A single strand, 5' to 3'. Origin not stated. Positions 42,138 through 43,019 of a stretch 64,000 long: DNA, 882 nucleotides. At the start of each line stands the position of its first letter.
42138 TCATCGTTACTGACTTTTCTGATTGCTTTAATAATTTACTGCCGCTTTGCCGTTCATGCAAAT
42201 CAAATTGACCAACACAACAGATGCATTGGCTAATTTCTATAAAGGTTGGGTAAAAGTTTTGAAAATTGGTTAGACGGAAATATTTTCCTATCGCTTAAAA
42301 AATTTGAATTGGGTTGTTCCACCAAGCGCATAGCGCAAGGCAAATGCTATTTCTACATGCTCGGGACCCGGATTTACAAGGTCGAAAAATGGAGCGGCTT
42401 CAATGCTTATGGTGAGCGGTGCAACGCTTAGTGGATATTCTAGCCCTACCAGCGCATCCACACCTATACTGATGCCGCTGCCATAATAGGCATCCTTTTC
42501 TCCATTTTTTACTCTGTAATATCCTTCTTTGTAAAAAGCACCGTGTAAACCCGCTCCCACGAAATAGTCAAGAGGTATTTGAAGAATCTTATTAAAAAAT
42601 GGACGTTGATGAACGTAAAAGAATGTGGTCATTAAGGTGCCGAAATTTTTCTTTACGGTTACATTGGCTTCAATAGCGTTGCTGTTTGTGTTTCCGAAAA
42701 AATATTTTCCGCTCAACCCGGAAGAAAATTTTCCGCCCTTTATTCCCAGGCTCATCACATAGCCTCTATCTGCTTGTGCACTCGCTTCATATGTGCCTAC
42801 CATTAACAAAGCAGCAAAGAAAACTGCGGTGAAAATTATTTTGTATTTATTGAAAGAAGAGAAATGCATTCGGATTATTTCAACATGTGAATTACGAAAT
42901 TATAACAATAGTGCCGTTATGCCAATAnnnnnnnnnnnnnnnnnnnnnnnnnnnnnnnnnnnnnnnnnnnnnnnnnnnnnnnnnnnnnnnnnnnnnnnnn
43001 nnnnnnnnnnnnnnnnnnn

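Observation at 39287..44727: About 5.4 kb block of T9SS cargo genes plus a small OMP, with a shared paralogous internal module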

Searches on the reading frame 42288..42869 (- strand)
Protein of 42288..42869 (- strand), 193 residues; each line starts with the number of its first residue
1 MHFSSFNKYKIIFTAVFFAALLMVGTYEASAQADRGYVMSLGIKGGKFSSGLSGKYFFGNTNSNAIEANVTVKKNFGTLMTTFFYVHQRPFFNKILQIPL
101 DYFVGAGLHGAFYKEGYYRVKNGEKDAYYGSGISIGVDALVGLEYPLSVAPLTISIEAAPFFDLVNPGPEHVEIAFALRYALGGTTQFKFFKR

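Call 3: search_protein_families(library=pfam, proteins=[window:42288-42869:-], max_evalue=0.1)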
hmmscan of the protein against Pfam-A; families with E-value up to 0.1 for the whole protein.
window:42288-42869:- (193 aa): 0 families

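Call 4: search_protein_families(library=ncbifam, proteins=[window:42288-42869:-], max_evalue=0.1)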
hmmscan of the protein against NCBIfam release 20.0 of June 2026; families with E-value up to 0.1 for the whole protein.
window:42288-42869:- (193 aa): 0 families

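Call 54: find_homologous_proteins(query=window:42288-42869:-)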
Query window:42288-42869:- (193 aa): 33 proteins with E <= 0.001 among 165 candidates.
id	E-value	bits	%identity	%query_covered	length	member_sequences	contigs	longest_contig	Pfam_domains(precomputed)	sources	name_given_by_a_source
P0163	4.3e-122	423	100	100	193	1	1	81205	-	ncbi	-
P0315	1.4e-64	235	63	83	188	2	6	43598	-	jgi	jgi:hypothetical protein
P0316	9.2e-64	233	63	84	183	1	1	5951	-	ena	-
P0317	5.6e-60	220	58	90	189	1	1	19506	-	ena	-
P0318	9.9e-60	220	58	91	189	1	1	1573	-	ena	-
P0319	1.1e-59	220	55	92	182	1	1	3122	-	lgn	-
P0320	1.2e-58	216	55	89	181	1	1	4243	-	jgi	jgi:hypothetical protein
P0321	3.8e-57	211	59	87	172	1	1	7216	-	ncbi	-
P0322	7.9e-57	210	60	84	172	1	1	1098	-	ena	-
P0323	3.5e-55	205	63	76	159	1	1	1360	-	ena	-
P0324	2.0e-54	202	58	83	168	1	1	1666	-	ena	-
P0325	2.6e-53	199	55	83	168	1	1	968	-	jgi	jgi:hypothetical protein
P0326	2.4e-52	196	56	89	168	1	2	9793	-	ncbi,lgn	ncbi:MAG: hypothetical protein ACR2GN_07710 [Bacteroidia bacterium]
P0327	2.8e-51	192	53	86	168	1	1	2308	-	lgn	-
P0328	5.3e-51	191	52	84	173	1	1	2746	-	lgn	-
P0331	1.4e-34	138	43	85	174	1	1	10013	-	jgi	jgi:hypothetical protein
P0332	1.3e-33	135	42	78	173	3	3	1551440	-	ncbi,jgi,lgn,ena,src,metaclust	metaclust:\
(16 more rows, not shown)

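Call 55: search_protein_families(library=pfam, proteins=[window:42288-42869:-], max_evalue=10)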
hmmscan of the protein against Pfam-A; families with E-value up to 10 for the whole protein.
window:42288-42869:- (193 aa): 0 families

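Call 56: find_encoding_contigs(protein=P0332, flank=5000, max_places=2)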
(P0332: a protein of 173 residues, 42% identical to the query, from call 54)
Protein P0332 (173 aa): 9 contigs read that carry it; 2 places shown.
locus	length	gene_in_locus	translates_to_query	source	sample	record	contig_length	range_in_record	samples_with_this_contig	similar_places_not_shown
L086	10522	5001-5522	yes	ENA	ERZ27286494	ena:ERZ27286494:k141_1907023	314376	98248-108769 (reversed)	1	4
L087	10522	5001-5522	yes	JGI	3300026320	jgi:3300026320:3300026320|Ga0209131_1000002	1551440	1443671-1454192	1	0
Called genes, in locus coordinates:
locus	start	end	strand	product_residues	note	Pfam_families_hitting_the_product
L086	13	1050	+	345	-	-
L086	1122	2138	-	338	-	PF00691:OmpA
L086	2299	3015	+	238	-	-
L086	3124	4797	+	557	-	PF02012:BNR (faint), PF14870:PSII_BNR, PF15902:Sortilin-Vps10 (faint), PF14870:PSII_BNR, PF19408:PKD_6, PF18962:Por_Secre_tail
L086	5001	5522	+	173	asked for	-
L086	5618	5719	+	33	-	-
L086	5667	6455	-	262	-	PF00149:Metallophos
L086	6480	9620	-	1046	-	PF01433:Peptidase_M1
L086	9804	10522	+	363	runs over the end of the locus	PF00083:Sugar_tr (weak), PF07690:MFS_1, PF12832:MFS_1_like (weak), PF00083:Sugar_tr (weak), PF07690:MFS_1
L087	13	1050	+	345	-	-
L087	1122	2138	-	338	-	PF00691:OmpA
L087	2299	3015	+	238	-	-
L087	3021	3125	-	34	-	-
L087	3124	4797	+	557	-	PF02012:BNR (faint), PF14870:PSII_BNR, PF15902:Sortilin-Vps10 (faint), PF14870:PSII_BNR, PF19408:PKD_6, PF18962:Por_Secre_tail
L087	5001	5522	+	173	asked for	-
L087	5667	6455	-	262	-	PF00149:Metallophos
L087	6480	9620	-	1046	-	PF01433:Peptidase_M1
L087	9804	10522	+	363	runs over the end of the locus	PF00083:Sugar_tr (weak), PF07690:MFS_1, PF12832:MFS_1_like (weak), PF00083:Sugar_tr (weak), PF07690:MFS_1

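Call 57: find_encoding_contigs(protein=P0326, flank=6000, max_places=1)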
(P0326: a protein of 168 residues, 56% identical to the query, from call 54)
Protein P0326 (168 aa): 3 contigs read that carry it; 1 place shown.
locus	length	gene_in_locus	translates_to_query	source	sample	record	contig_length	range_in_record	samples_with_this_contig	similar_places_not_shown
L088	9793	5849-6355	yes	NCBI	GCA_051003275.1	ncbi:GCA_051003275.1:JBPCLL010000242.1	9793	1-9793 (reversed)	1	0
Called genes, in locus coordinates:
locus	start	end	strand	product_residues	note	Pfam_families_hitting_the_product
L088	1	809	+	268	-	PF11751:PorP_SprF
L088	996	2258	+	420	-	PF03781:FGE-sulfatase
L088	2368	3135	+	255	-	PF22827:GldL_N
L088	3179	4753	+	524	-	PF12081:GldM_1st, PF21601:GldM_2nd, PF21602:GldM_3rd, PF12080:GldM_4th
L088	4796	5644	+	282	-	PF19841:GldN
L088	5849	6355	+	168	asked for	-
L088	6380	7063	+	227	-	PF21926:FeeM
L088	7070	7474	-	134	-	-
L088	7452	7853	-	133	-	PF07332:Phage_holin_3_6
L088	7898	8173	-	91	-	-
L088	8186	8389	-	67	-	PF05532:CsbD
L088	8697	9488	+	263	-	PF02405:MlaE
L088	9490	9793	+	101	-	PF00005:ABC_tran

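Call 58: find_encoding_contigs(protein=P0317, flank=8000, max_places=1)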
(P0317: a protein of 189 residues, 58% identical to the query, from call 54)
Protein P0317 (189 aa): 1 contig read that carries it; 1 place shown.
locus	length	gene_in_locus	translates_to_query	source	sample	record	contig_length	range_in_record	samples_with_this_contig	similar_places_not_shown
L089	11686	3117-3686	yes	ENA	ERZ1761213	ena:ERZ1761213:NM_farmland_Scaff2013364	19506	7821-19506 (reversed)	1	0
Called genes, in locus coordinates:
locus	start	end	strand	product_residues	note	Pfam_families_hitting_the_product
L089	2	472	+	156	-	?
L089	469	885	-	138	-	PF07681:DoxX, PF13564:DoxX_2 (weak)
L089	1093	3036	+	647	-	PF18962:Por_Secre_tail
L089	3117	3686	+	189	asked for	-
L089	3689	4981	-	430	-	PF00083:Sugar_tr, PF07690:MFS_1, PF13347:MFS_2, PF12832:MFS_1_like (weak), PF07690:MFS_1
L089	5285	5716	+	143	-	PF07366:SnoaL, PF12680:SnoaL_2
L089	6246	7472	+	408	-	PF00211:Guanylate_cyc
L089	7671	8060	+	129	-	PF03625:DUF302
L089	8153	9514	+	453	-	PF12768:Rax2 (faint), PF17164:DUF5122 (faint), PF18962:Por_Secre_tail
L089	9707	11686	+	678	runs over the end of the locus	PF07732:Cu-oxidase_3 (faint), PF07731:Cu-oxidase_2, PF18962:Por_Secre_tail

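Call 61: find_related_loci(query=A6, collection=metagenome_contigs, flank=5000)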
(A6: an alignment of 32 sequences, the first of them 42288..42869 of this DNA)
Query A6 (193 aa) in metagenome_contigs; peptide patterns used: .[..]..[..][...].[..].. (x = any residue, [..] = any of these).
35 stretches matched a pattern; 6 encode a relative of the query (tblastn E <= 1e-3); 6 distinct loci.
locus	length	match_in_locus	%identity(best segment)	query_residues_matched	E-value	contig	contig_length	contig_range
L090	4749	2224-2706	42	16-180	2e-40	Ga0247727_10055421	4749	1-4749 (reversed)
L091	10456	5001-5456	42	30-180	9e-38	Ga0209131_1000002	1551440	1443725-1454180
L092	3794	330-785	42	30-180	8e-38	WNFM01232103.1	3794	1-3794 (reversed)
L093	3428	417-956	38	3-181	2e-37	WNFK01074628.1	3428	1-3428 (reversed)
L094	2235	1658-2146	39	12-180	1e-35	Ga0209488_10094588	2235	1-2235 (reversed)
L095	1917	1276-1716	40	37-182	1e-33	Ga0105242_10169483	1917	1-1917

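Call 63: find_encoding_contigs(protein=P0331, flank=5000, max_places=1)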
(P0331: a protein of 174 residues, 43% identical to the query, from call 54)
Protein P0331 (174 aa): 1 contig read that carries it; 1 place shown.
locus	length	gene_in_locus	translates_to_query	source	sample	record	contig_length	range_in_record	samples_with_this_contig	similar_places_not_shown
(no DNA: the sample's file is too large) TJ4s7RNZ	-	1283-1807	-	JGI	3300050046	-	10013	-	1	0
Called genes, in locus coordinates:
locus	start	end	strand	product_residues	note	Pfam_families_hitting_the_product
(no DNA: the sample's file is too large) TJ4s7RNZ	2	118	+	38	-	?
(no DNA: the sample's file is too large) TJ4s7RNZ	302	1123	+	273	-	PF19841:GldN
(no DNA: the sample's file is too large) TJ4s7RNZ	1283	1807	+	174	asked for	-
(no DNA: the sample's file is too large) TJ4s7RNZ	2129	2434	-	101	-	-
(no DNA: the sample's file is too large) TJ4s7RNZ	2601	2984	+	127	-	-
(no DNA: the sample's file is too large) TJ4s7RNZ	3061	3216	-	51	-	-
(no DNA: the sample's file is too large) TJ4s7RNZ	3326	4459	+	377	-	-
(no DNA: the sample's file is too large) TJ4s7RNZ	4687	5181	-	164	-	-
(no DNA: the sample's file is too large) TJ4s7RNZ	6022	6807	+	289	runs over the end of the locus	-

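Call 64: find_encoding_contigs(protein=P0316, flank=5000, max_places=1)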
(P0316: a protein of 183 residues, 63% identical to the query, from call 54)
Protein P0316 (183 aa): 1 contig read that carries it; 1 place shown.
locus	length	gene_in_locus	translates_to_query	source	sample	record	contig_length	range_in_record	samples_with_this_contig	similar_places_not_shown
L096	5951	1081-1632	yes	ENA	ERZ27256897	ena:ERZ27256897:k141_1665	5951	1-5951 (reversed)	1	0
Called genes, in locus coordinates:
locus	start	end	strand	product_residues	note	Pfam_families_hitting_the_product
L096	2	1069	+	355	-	?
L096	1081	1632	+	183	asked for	-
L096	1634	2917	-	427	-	PF07690:MFS_1, PF00083:Sugar_tr, PF13347:MFS_2 (weak), PF07690:MFS_1, PF12832:MFS_1_like (weak)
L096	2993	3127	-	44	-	-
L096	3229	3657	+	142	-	PF07366:SnoaL, PF12680:SnoaL_2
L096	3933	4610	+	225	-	PF10988:DUF2807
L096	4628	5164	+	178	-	PF02566:OsmC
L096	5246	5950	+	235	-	?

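Call 65: find_encoding_contigs(protein=P0320, flank=5000, max_places=1)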
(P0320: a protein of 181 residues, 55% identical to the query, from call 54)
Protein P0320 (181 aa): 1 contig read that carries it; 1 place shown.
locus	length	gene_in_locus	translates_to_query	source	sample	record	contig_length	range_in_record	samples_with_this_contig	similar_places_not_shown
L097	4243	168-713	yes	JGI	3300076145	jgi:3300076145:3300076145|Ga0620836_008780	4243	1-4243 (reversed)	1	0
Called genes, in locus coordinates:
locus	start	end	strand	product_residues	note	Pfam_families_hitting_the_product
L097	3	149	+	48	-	?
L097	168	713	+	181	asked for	-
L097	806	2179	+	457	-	PF00919:UPF0004, PF04055:Radical_SAM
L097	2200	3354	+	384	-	PF01790:LGT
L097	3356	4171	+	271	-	PF00459:Inositol_P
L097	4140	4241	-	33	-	?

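Call 66: find_encoding_contigs(protein=P0319, flank=5000, max_places=1)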
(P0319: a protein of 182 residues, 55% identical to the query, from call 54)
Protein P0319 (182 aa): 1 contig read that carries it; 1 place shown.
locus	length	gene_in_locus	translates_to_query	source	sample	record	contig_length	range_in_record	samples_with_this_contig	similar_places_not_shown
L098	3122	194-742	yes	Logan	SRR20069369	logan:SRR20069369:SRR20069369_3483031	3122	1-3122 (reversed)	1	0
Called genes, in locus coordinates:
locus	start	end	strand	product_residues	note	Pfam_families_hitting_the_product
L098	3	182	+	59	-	?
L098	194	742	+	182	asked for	-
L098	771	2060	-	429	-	PF07690:MFS_1, PF00083:Sugar_tr, PF13347:MFS_2, PF12832:MFS_1_like, PF07690:MFS_1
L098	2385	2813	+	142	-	PF07366:SnoaL, PF12680:SnoaL_2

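Call 68: search_protein_families(library=ncbifam, alignment_id=A6, max_evalue=5)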
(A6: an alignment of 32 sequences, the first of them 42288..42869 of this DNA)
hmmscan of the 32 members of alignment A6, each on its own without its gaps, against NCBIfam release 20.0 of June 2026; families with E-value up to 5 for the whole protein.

A. member 1, window:42288-42869:- (193 aa): 0 families

B. families by the number of members that match (of 32 scanned): 6 families
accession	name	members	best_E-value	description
NF033755.1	gliding_CglE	10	0.0015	adventurous gliding motility protein CglE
NF049892.1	AlphdgalacturondseBT4155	4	0.089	alpha-d-galacturonidase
NF004888.0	PRK06251.1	1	0.075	V-type ATP synthase subunit K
TIGR04219.1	OMP_w_GlyGly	1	0.093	TIGR04219 family outer membrane beta-barrel protein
NF041742.1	WGxxGxxG_fam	1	0.19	WGxxGxxG family protein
NF033835.0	VraH_fam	1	0.39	VraH family peptide resistance protein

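Call 69: search_protein_families(library=pfam, proteins=[L090:593-1468:+, L090:2-589:+, L095:1-1185:+, L094:2-1429:+, L088:4796-5644:+], max_evalue=0.01)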
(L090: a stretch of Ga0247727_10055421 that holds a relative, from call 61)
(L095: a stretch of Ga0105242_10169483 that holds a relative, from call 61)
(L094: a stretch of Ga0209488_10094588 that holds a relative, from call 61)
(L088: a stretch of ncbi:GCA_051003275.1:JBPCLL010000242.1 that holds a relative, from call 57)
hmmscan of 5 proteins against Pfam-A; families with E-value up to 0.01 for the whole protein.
L090:593-1468:+ (292 aa): 1 family
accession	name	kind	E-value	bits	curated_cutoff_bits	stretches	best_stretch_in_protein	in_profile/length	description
PF19841.4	GldN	-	7.7e-74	248.6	23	1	58-291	1-228/228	Gliding motility associated protein GldN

L090:2-589:+ (196 aa): 2 families
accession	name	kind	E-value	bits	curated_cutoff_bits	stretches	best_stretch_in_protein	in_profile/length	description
PF21602.3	GldM_3rd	-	2.6e-21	76.1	25.2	1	2-86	3-82/82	GldM third domain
PF12080.14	GldM_4th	-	7.7e-15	56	24.6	1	89-194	1-112/114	GldM C-terminal domain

L095:1-1185:+ (395 aa): 2 families
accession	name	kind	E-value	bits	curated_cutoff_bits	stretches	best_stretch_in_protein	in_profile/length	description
PF18962.6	Por_Secre_tail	-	2.6e-07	31.2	27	1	336-388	16-69/75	Secretion system C-terminal sorting domain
PF06739.17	SBBP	-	0.0048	17.2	20.5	1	72-100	1-30/38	Beta-propeller repeat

L094:2-1429:+ (476 aa): 5 families
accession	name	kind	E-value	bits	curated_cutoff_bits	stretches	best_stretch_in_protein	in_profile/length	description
PF19408.5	PKD_6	-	3.1e-21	76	25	1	237-316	2-81/82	PKD-like domain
PF14870.12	PSII_BNR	-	3.3e-18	66.4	27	3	3-117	23-137/303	Photosynthesis system II assembly factor YCF48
PF18962.6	Por_Secre_tail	-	4.2e-11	43.4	27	1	402-466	1-67/75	Secretion system C-terminal sorting domain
PF15902.12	Sortilin-Vps10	-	3e-08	33.3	33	1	19-125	2-117/446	Sortilin, neurotensin receptor 3,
PF02012.26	BNR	-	5.3e-05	23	27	0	149-158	2-11/12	BNR/Asp-box repeat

L088:4796-5644:+ (282 aa): 1 family
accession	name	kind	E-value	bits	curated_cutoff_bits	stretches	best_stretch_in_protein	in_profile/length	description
PF19841.4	GldN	-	6.7e-78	261.9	23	1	46-281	2-228/228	Gliding motility associated protein GldN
